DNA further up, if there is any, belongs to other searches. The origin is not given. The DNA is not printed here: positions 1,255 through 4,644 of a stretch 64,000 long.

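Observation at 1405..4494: Giant metallophosphoesterase-NTPase fusion: candidate uncharacterised single-gene defence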

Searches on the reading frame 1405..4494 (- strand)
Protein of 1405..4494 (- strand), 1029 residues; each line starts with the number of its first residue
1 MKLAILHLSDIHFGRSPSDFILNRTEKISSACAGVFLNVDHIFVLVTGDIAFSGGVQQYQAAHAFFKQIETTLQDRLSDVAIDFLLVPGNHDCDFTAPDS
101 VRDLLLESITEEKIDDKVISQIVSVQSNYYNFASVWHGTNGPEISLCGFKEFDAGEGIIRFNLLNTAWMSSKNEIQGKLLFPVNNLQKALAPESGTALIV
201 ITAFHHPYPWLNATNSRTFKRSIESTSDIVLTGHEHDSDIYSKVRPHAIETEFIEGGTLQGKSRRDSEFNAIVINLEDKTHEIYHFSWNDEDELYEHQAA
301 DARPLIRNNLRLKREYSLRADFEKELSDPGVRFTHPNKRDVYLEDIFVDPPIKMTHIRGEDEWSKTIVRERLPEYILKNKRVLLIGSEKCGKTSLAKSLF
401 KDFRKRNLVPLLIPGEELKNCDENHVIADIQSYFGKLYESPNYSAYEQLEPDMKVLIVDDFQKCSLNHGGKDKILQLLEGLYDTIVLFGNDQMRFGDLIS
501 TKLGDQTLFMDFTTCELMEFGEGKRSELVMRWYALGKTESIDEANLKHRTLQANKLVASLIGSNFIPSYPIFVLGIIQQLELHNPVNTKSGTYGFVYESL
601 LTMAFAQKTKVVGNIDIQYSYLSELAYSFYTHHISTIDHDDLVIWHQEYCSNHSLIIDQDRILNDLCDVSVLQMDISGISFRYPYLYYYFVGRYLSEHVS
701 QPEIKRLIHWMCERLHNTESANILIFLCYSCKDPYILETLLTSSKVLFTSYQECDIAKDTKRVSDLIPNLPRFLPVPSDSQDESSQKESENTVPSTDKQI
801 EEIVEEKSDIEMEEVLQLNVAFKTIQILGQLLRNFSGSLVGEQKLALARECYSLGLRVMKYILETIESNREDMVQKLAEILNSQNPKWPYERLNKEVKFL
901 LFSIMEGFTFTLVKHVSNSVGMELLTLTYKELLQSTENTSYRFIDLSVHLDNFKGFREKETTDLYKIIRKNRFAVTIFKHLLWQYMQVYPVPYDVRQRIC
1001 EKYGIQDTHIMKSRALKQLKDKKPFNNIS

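Call 6: search_protein_families(library=pfam, proteins=[window:1405-4494:-], max_evalue=1)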
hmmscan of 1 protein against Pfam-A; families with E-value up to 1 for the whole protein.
window:1405-4494:- (1029 aa): 15 families
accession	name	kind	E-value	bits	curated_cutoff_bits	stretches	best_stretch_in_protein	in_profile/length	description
PF24406.1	nSTAND_NTPase4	-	3.5e-11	43.4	27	1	636-691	2-58/58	Novel STAND NTPase 4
PF00149.33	Metallophos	-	6.5e-09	36.9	21.5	1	5-237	3-190/191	Calcineurin-like phosphoesterase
PF12850.12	Metallophos_2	-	0.00023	21.6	27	1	4-275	2-150/154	Calcineurin-like phosphoesterase superfamily domain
PF12775.13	AAA_7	-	0.0014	18.6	25.8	1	375-500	29-148/181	P-loop containing dynein motor region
PF13173.12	AAA_14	-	0.0085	16.5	27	1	379-472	2-75/129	AAA domain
PF00004.35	AAA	-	0.0095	16.8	21.2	1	382-468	1-73/131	ATPase family associated with various cellular activities (AAA)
PF13479.12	AAA_24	-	0.012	15.9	27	1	378-462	1-74/195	AAA domain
PF05673.19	DUF815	-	0.027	14.1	23.8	1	342-419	15-93/249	Protein of unknown function (DUF815)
PF20720.3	nSTAND3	-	0.045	13.9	27.2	1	375-410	13-48/155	Novel STAND NTPase 3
PF13481.12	AAA_25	-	0.067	13.2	27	1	360-399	14-53/195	AAA domain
PF10662.15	PduV-EutP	-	0.096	12.9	21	1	380-399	2-21/143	Ethanolamine utilisation - propanediol utilisation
PF01764.32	Lipase_3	-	0.14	12.5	22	0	820-886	2-61/140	Lipase (class 3)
PF01695.23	IstB_IS21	-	0.17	11.8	24.1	0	453-508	154-208/238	IstB-like ATP binding protein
PF00910.28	RNA_helicase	-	0.2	12.6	21.5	0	382-425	1-27/105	RNA helicase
PF00005.33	ABC_tran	-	0.21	12.6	25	0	378-462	10-90/137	ABC transporter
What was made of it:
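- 3595..4494 (-): Residues 1-300: binuclear metallophosphoesterase effector domain, ending in a beta-sandwich. Pfam Metallophos matches residues 5-237 (call 6).
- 2935..3384 (-): Residues 371-520: P-loop nucleotide-binding domain (Walker A G386-T393, Walker B 455-460). Weak AAA-type Pfam hits (call 6).
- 2395..2934 (-): Residues 521-700: helical and winged-helix domains of the STAND module (Pfam nSTAND_NTPase4 at 636-691). Call 6.
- On STAND NTPase superfamily: Pfam nSTAND_NTPase4, 43.4 bits against a gathering score of 27 (call 6).
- On NACHT clade (Pfam PF05729) / bNACHT: No NACHT family appears among the Pfam hits at E <= 1 (call 6).
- On Calcineurin-like metallophosphoesterase superfamily (PF00149): Pfam 36.9 bits against a gathering score of 21.5 (call 6).
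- Checked: Domains: Pfam gives Metallophos (E 6.5e-9) and nSTAND_NTPase4 (E 3.5e-11, above the gathering score) (call 6).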

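Call 7: search_protein_families(library=padloc, proteins=[window:1405-4494:-], max_evalue=1)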
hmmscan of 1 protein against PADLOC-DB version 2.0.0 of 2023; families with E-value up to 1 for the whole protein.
window:1405-4494:- (1029 aa): 5 families
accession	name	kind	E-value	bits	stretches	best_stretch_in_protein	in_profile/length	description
PDLC05050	PDC-S60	-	2.7e-98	328.4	1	316-1022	190-905/906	-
PDLC05051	PDC-S60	-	2.8e-37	126.4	2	4-481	2-489/1027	-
PDLC00736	Effector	-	9.9e-19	65.6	1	1-291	1-285/561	Endonuclease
PDLC04789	PDC-S01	-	0.00099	16.2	1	368-465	6-86/375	-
PDLC04140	mad8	-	0.025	12.1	1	377-407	22-57/314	mads_8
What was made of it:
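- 1405..4494 (-): Complete CDS of the DS-8-family protein (1029 aa plus stop). PADLOC PDC-S60, E 2.7e-98 (call 7).
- On Avs1-5 (AVAST): No Avs model appears among the PADLOC hits at E <= 1 (call 7).
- On PADLOC PDC-S60: E 2.7e-98 and E 2.8e-37 (call 7).
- Closest known: PADLOC phage-defence candidate PDC-S60. Same: Strong hits to both of its models: E 2.7e-98 over residues 316-1022 and E 2.8e-37 over residues 4-481 (call 7).
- Closest known: Avs. Different: No Avs or NACHT model matched in PADLOC or Pfam at E <= 1 (calls 6, 7).
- A PADLOC effector model labelled 'Endonuclease' matches the domain at E 1e-18 (call 7). PADLOC model PDLC00736 ('Effector', description 'Endonuclease') matches residues 1-291 at E 9.9e-19 (call 7).
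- Tried and rejected: No profile hit (calls 6, 7).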

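Call 8: search_protein_families(library=ncbifam, proteins=[window:1405-4494:-], max_evalue=1)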
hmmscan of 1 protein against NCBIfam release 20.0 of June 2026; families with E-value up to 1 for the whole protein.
window:1405-4494:- (1029 aa): 5 families
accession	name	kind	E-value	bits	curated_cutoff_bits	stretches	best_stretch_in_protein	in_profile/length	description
NF053861.1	DS8_antiphage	equivalog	2.4e-290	965.7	790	1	7-1005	1-994/994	anti-phage protein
NF053862.1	DS9_1_antiphage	equivalog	4.3e-12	45.6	420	1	4-102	195-298/486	anti-phage phosphoesterase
TIGR00619.1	sbcd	subfamily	0.0034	17.2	77.65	1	4-92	2-86/252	exonuclease subunit SbcD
NF038214.1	IS21_help_AAA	equivalog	0.019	14.7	200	1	374-484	85-183/232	IS21-like element helper ATPase IstB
TIGR02528.1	EutP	subfamily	0.13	12.5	138.35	1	380-399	1-20/142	EutP/PduV family microcompartment system protein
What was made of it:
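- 1405..4494 (-): NCBIfam NF053861.1 DS8_antiphage scores 965.7 bits against a cutoff of 790, matching residues 7-1005 to profile positions 1-994 of 994 (call 8).
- On DS-8 antiphage protein (NCBIfam NF053861.1, equivalog): Residues 7-1005 match profile positions 1-994 of 994 (call 8).
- On SbcCD / Mre11-Rad50: TIGR00619 scores 17.2 bits against a cutoff of 77.65 (call 8).
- Closest known: DS-8. Same: The protein passes the curated equivalog cutoff over the full profile (call 8).
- NCBIfam equivalog DS8_antiphage, 965.7 bits against a cutoff of 790, full length (call 8). It passes a curated equivalog cutoff (call 8).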

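Call 14: find_homologous_proteins(query=window:1405-4494:-)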
Query window:1405-4494:- (1029 aa): 944 proteins with E <= 0.001 among 8000 candidates; the best 120 are listed.
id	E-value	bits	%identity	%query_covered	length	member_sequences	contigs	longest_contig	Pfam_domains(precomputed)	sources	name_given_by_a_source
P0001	0.0e+0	1720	100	73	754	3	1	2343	PF24406.2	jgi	jgi:hypothetical protein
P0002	4.5e-285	967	44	99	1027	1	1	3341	PF01695.24,PF00149.34,PF24406.2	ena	-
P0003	2.7e-279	947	43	99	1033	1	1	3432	PF00149.34,PF24406.2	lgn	-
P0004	1.2e-278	945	44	98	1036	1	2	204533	PF00149.34,PF24406.2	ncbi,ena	-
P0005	7.1e-275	933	43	98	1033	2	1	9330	PF00149.34,PF24406.2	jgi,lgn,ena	-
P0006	7.7e-274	929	42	99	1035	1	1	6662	PF00149.34,PF24406.2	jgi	jgi:hypothetical protein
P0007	1.9e-271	921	42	99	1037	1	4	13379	PF00149.34,PF12775.14,PF24406.2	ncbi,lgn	-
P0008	2.5e-271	921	43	98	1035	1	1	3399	PF00149.34,PF24406.2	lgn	-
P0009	4.3e-266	904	41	98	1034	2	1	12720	PF00149.34,PF12775.14,PF24406.2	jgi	jgi:3',5'-cyclic AMP phosphodiesterase CpdA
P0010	5.0e-262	890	42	94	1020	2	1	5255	PF24406.2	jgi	-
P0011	8.6e-260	883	41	99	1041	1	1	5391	PF00149.34,PF24406.2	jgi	-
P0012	3.6e-259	881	42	97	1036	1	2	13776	PF00149.34,PF24406.2,PF00004.36,PF01637.25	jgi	jgi:predicted MPP superfamily phosphohydrolase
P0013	1.3e-256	872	41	98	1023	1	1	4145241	PF00149.34,PF24406.2,PF20720.4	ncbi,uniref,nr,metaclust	ncbi:predicted phosphohydrolase [Longilinea arvoryzae]|uniref:Predicted phosphohydrolase n=1 Tax=Lon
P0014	8.7e-256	870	41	98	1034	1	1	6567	PF00149.34,PF24406.2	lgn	-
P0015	8.9e-254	863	40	98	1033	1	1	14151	PF00149.34,PF24406.2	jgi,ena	-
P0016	2.9e-247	841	40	98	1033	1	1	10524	PF00149.34,PF24406.2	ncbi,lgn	-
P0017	3.2e-247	841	39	98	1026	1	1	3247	PF13173.13,PF00149.34,PF24406.2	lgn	-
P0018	4.2e-244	831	39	98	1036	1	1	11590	PF00149.34,PF24406.2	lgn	-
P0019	1.4e-242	826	39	99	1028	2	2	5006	PF00149.34,PF24406.2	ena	-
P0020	2.8e-240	818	39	98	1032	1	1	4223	PF00149.34,PF24406.2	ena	-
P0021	4.4e-239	814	38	99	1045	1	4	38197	PF00149.34,PF24406.2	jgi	jgi:hypothetical protein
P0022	1.0e-238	813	37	99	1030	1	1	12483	PF00149.34,PF24406.2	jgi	jgi:DNA repair exonuclease SbcCD nuclease subunit/molybdopterin-guanine dinucleotide biosynthesis pr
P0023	6.8e-237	807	38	98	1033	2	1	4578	PF00149.34,PF24406.2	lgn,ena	-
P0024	2.3e-236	805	38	99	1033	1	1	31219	PF00149.34,PF24406.2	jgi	jgi:calcineurin-like phosphoesterase family protein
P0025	5.8e-233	794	39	98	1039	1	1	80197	PF00149.34,PF24406.2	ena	-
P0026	5.1e-232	791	36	97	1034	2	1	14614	PF00149.34,PF24406.2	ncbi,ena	-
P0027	2.0e-221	756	36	98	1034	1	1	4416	PF00149.34,PF24406.2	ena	-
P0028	2.3e-221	756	36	98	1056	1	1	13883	PF00149.34,PF24406.2,PF13401.13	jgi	jgi:Calcineurin-like phosphoesterase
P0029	6.8e-220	751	36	98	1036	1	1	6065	PF00149.34,PF24406.2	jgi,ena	jgi:hypothetical protein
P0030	1.2e-219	750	37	98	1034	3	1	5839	PF00149.34,PF24406.2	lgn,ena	-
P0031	2.1e-219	749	36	98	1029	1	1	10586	PF00149.34,PF24406.2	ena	-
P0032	2.7e-218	746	36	98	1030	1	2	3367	PF00149.34,PF24406.2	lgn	-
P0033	7.2e-213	728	35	98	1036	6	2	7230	PF00149.34,PF24406.2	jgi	-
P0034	7.9e-212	724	44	75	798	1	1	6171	PF00149.34,PF24406.2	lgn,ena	-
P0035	1.2e-195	671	36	98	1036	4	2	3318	PF00149.34,PF24406.2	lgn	-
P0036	6.1e-194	665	33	98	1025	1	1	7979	PF00149.34,PF24406.2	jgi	jgi:DNA repair exonuclease SbcCD nuclease subunit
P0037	4.8e-193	662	34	98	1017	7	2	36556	PF00149.34,PF24406.2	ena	-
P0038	5.9e-193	662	35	98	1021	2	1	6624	PF00149.34,PF24406.2,PF13401.13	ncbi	ncbi:MAG: metallophosphoesterase family protein [Sulfuricella sp.]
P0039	1.4e-192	660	34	98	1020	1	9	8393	PF00149.34,PF24406.2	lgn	-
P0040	1.9e-192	660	34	98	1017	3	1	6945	PF00149.34,PF24406.2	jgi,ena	-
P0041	4.3e-192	659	34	98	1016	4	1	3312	PF00149.34,PF24406.2,PF13401.13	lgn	-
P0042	6.4e-192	658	35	98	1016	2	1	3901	PF00149.34,PF24406.2,PF13401.13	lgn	-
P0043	1.1e-190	654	33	98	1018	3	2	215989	PF00149.34,PF24406.2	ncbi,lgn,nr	ncbi:MAG: metallophosphoesterase [Methylotenera sp.]|nr:metallophosphoesterase [Methylotenera sp.] M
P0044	3.5e-190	652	34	98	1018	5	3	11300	PF00149.34,PF24406.2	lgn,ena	-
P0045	3.6e-190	652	33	98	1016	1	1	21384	PF00149.34,PF24406.2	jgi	-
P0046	3.7e-189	649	34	98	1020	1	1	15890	PF00149.34,PF24406.2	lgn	-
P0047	4.1e-189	649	35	98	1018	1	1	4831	PF00149.34,PF24406.2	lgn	-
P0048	7.0e-189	648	34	98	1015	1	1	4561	PF00149.34,PF24406.2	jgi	-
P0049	3.3e-188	646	34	98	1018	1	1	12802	PF00149.34,PF24406.2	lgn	-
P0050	4.0e-187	642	33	98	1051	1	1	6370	PF00149.34,PF24406.2,PF13401.13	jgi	jgi:hypothetical protein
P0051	7.2e-187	642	33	98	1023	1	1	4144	PF00149.34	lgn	-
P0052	5.3e-185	635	34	98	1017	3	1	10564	PF00149.34,PF24406.2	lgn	-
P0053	6.9e-185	635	33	98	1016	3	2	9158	PF00149.34,PF24406.2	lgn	-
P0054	4.1e-184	632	32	98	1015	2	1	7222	PF00149.34,PF24406.2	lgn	-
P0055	8.3e-182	625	34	98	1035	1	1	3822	PF00149.34,PF24406.2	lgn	-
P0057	1.2e-180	621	33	98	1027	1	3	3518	PF00149.34,PF24406.2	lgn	-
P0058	1.1e-179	618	33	98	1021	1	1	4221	PF00149.34,PF24406.2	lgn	-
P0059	6.5e-179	615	34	98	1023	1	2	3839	PF00149.34,PF24406.2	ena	-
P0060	7.3e-178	612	37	82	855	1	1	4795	PF00149.34,PF24406.2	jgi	jgi:Calcineurin-like phosphoesterase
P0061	2.2e-177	610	33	98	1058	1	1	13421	PF00149.34,PF24406.2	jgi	jgi:hypothetical protein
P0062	4.1e-177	609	33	98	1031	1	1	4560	PF00149.34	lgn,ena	-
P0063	8.0e-176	605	33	98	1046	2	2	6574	PF00149.34,PF24406.2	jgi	-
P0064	1.5e-175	604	33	97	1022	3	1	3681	PF00149.34,PF24406.2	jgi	-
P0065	1.8e-175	604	31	97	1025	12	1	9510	PF00149.34,PF24406.2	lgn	-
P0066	1.6e-174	601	34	98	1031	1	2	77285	PF00149.34,PF24406.2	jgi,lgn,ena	-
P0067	2.5e-174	600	32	98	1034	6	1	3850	PF00149.34,PF24406.2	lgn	-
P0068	5.5e-174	599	33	98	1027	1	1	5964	PF00149.34,PF24406.2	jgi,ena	-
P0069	2.6e-173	597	34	98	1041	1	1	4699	PF00149.34,PF24406.2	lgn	-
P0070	3.6e-173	596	33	96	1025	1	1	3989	PF00149.34,PF24406.2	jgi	jgi:Calcineurin-like phosphoesterase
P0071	5.5e-173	596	32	98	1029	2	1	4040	PF00149.34,PF24406.2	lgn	-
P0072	7.7e-173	595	33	98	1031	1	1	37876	PF00149.34,PF24406.2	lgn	-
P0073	1.4e-172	594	33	98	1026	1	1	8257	PF00149.34,PF24406.2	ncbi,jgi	ncbi:MAG: metallophosphoesterase [Smithella sp.]|jgi:hypothetical protein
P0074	7.2e-172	592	31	99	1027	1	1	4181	PF00149.34,PF24406.2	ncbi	-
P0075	1.3e-171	591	32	98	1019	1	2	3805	PF00149.34,PF24406.2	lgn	-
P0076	2.2e-171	590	31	98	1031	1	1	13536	PF00149.34,PF24406.2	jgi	jgi:3',5'-cyclic AMP phosphodiesterase CpdA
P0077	2.4e-171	590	32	98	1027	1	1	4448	PF00149.34,PF24406.2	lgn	-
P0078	2.8e-171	590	33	98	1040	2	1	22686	PF00149.34,PF24406.2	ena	-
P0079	4.2e-171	589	33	98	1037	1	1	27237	PF00149.34,PF24406.2,PF00004.36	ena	-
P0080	7.2e-171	589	32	98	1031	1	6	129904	PF00149.34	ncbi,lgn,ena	-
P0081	7.8e-171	588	32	98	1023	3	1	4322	PF00149.34,PF24406.2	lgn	-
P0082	1.1e-170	588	33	99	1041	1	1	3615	PF00149.34,PF24406.2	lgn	-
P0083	1.2e-170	588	31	99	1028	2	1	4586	PF00149.34,PF24406.2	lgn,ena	-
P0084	1.6e-170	587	33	97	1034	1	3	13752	PF00149.34,PF24406.2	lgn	-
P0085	1.8e-170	587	33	99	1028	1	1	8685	PF00149.34,PF24406.2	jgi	-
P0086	4.1e-170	586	33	98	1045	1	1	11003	PF00149.34,PF24406.2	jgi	jgi:predicted MPP superfamily phosphohydrolase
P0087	6.1e-170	585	32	98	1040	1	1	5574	PF12850.13,PF00149.34,PF24406.2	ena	-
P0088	1.1e-169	585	31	98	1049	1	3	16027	PF00149.34,PF24406.2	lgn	-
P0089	1.8e-169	584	32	98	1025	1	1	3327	PF00149.34,PF24406.2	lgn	-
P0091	5.1e-169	582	33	98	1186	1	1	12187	PF00149.34,PF24406.2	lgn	-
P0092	5.5e-169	582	32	99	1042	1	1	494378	PF00149.34,PF24406.2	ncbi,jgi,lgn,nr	ncbi:MAG TPA: metallophosphoesterase [Pyrinomonadaceae bacterium]|jgi:predicted MPP superfamily phos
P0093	1.0e-168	581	33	100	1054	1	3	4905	PF00149.34,PF24406.2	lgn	-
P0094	1.2e-168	581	32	99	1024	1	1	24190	PF12850.13,PF00149.34,PF24406.2,PF01637.25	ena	-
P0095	1.7e-168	581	32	97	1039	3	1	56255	PF00149.34,PF24406.2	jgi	jgi:hypothetical protein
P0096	1.9e-168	581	33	98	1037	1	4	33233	PF00149.34,PF24406.2,PF00004.36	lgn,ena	-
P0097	8.3e-168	578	32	97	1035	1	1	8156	PF00149.34,PF24406.2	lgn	-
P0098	9.7e-168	578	32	97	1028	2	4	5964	PF00149.34,PF24406.2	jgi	jgi:hypothetical protein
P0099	1.6e-167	577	32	97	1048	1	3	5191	PF12850.13,PF00149.34,PF24406.2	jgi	jgi:hypothetical protein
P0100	1.9e-167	577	32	98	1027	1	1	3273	PF00149.34,PF24406.2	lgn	-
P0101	2.1e-167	577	31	99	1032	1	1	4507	PF00149.34,PF24406.2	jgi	jgi:hypothetical protein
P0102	2.3e-167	577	33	97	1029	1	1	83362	PF24406.2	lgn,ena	-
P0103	2.8e-167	577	32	98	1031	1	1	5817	PF00149.34,PF24406.2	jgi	jgi:Calcineurin-like phosphoesterase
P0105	3.3e-167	576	31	100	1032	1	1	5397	PF00149.34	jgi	jgi:hypothetical protein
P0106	5.6e-167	576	33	99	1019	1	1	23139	PF00149.34,PF24406.2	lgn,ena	-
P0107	6.3e-167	575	33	98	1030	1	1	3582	PF00149.34,PF24406.2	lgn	-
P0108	8.9e-167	575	31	99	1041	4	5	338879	PF00149.34,PF24406.2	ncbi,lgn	ncbi:MAG: metallophosphoesterase [Verrucomicrobiales bacterium]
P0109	1.3e-166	574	32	99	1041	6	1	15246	PF00149.34,PF24406.2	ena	-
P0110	1.7e-166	574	31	97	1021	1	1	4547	PF00149.34,PF24406.2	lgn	-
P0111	1.9e-166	574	32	98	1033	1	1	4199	PF00149.34,PF24406.2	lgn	-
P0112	2.4e-166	574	33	98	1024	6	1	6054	PF00149.34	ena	-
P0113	2.4e-166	574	31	98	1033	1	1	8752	PF00149.34,PF24406.2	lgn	-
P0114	2.6e-166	573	31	98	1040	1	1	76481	PF00149.34,PF24406.2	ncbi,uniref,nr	ncbi:metallophosphoesterase [Myxococcus sp. AM009]|uniref:STAND family AAA ATPase n=1 Tax=Myxococcus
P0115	3.4e-166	573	32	98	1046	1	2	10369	PF00149.34,PF24406.2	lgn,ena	-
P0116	3.6e-166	573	33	98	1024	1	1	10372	PF00149.34,PF24406.2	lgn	-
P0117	5.4e-166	572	31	99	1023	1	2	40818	PF12850.13,PF00149.34,PF24406.2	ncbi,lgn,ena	-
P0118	6.1e-166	572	32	99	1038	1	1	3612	PF00149.34,PF24406.2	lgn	-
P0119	7.7e-166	572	32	99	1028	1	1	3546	PF00149.34,PF24406.2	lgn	-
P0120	9.0e-166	572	33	97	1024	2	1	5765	PF00149.34,PF24406.2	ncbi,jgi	ncbi:MAG: metallophosphoesterase [Pedobacter sp.]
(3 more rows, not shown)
